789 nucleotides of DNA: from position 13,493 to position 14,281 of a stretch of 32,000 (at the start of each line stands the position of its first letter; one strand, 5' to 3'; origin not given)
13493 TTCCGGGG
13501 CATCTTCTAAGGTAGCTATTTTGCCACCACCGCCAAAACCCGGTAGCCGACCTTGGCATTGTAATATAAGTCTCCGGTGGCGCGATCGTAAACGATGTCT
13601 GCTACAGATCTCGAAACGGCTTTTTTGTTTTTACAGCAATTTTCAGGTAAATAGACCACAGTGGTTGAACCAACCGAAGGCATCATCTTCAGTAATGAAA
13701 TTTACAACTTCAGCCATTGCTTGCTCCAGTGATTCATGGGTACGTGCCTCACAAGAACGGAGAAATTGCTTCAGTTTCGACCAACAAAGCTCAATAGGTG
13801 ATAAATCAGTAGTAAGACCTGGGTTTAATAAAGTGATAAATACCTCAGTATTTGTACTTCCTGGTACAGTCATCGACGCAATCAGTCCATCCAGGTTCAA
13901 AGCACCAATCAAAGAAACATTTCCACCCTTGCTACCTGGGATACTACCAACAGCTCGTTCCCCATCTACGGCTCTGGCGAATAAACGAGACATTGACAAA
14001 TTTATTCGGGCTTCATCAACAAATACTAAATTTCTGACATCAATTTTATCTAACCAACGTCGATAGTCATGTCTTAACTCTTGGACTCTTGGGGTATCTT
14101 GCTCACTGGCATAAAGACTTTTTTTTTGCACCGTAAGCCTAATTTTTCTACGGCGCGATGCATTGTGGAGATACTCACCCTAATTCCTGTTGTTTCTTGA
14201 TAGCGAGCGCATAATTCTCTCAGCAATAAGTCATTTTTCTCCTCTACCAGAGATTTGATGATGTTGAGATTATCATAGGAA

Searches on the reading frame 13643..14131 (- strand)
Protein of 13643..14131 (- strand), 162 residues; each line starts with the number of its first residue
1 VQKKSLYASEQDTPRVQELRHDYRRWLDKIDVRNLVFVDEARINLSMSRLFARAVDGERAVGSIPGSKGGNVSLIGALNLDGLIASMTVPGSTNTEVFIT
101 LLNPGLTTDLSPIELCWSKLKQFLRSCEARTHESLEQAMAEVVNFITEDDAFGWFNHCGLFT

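Call 28: search_protein_families(library=pfam, proteins=[window:13643-14131:-], max_evalue=0.01)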
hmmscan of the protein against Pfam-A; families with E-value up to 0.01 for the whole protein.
window:13643-14131:- (162 aa): 1 family
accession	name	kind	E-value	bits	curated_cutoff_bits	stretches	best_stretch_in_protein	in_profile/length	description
PF13358.12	DDE_3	-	1.7e-12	47.9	28.6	1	35-103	2-69/146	DDE superfamily endonuclease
